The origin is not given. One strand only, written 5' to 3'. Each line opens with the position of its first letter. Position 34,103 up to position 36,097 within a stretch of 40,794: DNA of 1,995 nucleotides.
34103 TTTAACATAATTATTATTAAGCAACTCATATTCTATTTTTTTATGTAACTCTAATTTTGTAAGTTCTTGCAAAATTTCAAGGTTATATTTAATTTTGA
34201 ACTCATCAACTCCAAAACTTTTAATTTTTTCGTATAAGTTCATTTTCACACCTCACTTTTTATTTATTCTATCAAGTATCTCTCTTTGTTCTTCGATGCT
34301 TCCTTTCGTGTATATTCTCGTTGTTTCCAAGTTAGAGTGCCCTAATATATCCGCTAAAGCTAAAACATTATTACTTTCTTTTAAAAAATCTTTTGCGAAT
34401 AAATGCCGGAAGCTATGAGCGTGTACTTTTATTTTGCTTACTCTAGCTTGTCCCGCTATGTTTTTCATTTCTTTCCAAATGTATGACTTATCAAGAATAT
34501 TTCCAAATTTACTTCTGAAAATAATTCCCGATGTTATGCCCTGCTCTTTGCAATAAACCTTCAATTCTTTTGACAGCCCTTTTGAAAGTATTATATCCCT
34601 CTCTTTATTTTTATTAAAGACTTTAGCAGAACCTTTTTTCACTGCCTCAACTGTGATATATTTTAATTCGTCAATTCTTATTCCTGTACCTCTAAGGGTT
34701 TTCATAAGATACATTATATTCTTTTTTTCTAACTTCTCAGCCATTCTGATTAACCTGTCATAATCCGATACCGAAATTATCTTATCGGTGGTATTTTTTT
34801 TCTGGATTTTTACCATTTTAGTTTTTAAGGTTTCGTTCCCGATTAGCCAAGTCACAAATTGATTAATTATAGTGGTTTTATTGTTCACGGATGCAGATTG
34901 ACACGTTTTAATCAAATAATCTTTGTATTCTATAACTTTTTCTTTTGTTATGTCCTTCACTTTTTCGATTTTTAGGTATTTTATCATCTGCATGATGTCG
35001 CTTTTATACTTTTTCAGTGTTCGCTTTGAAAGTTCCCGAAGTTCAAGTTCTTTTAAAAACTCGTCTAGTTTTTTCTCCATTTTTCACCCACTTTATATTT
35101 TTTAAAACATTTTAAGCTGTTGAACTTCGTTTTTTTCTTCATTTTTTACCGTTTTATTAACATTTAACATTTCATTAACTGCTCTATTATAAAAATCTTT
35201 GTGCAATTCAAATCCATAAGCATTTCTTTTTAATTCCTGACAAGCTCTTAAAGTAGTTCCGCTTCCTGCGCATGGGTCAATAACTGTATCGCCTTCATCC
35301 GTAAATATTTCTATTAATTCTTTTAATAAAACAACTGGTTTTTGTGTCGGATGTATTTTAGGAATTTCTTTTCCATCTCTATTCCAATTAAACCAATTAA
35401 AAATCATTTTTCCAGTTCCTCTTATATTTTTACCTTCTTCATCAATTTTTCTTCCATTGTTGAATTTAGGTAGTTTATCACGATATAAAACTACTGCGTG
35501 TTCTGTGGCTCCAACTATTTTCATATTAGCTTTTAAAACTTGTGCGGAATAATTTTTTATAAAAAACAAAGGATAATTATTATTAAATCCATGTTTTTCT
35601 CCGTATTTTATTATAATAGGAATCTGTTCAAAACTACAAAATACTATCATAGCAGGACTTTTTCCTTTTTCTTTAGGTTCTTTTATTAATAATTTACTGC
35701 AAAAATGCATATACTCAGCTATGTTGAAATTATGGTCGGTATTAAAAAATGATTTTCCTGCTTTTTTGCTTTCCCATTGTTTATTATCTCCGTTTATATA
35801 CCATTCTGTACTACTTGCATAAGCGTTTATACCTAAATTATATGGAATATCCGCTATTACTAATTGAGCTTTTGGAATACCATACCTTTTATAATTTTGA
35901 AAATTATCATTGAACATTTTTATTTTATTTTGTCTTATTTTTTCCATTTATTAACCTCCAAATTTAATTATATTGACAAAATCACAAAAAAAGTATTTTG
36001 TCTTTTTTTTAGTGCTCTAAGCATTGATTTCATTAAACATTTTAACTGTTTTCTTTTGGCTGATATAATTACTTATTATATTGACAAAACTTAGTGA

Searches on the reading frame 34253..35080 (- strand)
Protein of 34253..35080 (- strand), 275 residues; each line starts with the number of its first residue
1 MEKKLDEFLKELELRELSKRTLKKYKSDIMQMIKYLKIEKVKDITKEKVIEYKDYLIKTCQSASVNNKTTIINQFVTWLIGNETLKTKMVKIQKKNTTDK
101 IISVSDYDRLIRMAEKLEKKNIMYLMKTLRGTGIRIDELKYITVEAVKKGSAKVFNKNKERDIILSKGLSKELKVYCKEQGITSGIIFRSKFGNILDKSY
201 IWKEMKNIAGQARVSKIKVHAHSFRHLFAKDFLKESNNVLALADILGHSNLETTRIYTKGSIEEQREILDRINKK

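Call 18: search_protein_families(library=pfam, proteins=[window:34253-35080:-], max_evalue=0.01)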
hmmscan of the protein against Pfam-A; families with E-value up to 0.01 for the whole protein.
window:34253-35080:- (275 aa): 3 families
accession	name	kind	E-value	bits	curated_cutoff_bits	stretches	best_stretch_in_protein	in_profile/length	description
PF00589.27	Phage_integrase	-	4.5e-21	75.8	27.1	1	104-259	5-167/172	Phage integrase family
PF13495.12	Phage_int_SAM_4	-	4.5e-11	43.4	27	1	5-83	2-82/85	Phage integrase, N-terminal SAM-like domain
PF02899.23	Phage_int_SAM_1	-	1.7e-07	31.8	22.3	1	5-80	1-80/83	Phage integrase, N-terminal SAM-like domain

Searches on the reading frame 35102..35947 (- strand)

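Call 18: search_protein_families(library=pfam, proteins=[window:35102-35947:-], max_evalue=0.01)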
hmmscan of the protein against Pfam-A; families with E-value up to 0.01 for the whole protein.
window:35102-35947:- (281 aa): 1 family
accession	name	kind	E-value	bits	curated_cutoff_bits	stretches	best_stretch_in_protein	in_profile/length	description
PF01555.25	N6_N4_Mtase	-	3.4e-29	102.8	26.7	1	28-256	2-219/221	DNA methylase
